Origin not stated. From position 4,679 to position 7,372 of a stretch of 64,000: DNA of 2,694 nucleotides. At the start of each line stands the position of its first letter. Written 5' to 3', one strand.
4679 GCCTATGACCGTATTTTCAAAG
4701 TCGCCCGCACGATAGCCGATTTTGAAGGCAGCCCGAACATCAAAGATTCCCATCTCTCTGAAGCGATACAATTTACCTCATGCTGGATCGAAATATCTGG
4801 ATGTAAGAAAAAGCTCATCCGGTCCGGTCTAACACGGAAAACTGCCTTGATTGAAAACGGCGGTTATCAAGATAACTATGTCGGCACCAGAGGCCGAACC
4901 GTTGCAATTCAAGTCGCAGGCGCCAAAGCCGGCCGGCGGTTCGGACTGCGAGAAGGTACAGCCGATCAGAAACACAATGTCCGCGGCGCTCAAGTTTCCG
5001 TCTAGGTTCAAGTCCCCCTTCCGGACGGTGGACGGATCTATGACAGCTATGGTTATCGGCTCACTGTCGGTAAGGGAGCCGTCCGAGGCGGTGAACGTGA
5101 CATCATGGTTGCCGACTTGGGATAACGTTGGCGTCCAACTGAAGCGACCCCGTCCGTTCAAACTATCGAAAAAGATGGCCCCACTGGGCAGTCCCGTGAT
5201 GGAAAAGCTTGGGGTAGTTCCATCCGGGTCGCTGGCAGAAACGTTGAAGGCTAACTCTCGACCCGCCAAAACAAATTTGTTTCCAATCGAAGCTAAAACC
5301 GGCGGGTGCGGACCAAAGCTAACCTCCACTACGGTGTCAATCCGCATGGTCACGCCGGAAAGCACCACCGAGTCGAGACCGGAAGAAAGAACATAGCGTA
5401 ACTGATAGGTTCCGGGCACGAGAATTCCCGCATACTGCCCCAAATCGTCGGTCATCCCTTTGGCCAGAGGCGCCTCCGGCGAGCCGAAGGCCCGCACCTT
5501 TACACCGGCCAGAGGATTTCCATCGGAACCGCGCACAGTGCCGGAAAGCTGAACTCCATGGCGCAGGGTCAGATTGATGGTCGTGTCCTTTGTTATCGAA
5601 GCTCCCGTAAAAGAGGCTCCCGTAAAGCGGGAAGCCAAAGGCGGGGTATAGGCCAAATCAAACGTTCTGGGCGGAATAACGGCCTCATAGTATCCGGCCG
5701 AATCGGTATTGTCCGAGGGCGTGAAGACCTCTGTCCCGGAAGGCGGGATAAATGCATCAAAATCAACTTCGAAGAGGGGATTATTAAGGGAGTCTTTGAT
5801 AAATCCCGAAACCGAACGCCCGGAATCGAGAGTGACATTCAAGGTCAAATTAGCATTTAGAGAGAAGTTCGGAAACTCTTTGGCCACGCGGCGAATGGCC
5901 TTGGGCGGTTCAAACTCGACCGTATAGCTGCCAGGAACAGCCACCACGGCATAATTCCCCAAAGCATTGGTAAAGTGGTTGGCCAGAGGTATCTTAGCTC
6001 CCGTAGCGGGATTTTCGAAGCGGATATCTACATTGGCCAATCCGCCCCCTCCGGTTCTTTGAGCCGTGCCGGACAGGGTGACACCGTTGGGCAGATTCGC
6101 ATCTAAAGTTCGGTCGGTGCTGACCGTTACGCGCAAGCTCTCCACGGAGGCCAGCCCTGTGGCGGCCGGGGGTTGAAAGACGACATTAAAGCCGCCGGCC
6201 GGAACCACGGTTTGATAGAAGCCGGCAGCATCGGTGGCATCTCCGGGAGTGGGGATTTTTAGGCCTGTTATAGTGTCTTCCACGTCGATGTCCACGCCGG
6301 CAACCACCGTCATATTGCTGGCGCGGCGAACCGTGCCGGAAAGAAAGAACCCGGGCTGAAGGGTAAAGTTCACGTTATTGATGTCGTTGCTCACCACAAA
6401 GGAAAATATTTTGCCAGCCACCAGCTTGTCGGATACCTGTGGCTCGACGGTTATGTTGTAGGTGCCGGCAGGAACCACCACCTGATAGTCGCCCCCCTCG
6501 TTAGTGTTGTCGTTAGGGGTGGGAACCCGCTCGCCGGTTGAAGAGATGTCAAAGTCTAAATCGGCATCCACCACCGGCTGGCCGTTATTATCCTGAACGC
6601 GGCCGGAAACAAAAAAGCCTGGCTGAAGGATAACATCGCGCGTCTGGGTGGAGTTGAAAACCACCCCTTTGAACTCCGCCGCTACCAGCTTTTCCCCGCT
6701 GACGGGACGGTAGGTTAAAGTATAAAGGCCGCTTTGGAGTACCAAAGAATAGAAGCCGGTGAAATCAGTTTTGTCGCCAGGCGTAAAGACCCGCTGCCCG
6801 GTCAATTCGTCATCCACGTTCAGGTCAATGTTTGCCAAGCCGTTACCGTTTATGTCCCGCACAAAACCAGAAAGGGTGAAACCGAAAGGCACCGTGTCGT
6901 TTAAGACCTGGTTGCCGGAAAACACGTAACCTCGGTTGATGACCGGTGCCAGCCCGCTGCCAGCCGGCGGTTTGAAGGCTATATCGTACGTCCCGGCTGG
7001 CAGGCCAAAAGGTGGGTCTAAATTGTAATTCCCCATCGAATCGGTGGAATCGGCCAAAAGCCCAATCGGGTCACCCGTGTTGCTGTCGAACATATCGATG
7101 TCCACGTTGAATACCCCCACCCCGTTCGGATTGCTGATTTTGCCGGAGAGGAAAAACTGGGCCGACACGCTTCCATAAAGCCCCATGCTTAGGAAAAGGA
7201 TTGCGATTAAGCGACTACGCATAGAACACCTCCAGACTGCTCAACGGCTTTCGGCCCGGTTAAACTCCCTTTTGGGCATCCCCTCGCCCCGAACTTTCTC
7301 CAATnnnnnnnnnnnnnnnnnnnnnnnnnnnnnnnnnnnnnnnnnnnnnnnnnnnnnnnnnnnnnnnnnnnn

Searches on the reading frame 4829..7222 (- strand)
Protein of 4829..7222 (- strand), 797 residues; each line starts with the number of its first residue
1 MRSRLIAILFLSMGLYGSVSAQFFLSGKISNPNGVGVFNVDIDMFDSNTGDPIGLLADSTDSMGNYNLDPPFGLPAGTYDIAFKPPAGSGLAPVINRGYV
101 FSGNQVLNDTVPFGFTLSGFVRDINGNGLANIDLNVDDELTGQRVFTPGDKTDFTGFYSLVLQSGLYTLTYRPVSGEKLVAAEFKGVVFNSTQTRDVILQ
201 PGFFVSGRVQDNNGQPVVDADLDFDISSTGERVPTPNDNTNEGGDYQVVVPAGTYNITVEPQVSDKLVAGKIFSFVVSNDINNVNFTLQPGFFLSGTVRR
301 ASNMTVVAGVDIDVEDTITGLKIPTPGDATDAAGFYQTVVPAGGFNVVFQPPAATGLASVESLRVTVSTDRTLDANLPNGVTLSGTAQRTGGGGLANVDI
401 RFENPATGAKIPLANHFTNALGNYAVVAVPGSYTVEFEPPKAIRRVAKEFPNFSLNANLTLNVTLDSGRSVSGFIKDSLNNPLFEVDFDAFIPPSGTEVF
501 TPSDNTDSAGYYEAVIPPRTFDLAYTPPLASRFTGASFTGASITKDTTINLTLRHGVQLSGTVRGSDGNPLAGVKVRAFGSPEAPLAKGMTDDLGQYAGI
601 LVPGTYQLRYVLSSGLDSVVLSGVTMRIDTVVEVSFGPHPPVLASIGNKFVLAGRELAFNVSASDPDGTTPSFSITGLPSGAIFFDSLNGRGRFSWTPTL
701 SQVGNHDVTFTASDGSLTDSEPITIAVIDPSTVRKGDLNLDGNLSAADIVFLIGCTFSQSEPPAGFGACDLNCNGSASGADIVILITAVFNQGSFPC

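Call 16: search_protein_families(library=pfam, proteins=[window:4829-7222:-], max_evalue=0.01)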
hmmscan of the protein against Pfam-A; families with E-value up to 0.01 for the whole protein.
window:4829-7222:- (797 aa): 7 families
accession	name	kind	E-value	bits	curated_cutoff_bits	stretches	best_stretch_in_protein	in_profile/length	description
PF13620.12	CarboxypepD_reg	-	1.8e-35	121.6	32.3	5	558-636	1-79/82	Carboxypeptidase regulatory-like domain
PF05345.18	He_PIG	-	3.1e-10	40.8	24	1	640-727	1-95/96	Putative Ig domain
PF02369.22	Big_1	-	8.7e-10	39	34.9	1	205-258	21-77/93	Bacterial Ig-like domain (group 1)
PF17210.9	SdrD_B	-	1.3e-08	35.5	29.7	0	33-90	20-71/112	SdrD B-like domain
PF13715.12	CarbopepD_reg_2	-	2.8e-06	27.7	32.2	0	294-375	1-72/88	CarboxypepD_reg-like domain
PF17963.7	Big_9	-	6.2e-06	27.5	23.6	1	640-725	3-88/89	Bacterial Ig domain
PF00404.24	Dockerin_1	-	8.2e-05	23.2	22.9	1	735-788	1-55/57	Dockerin type I domain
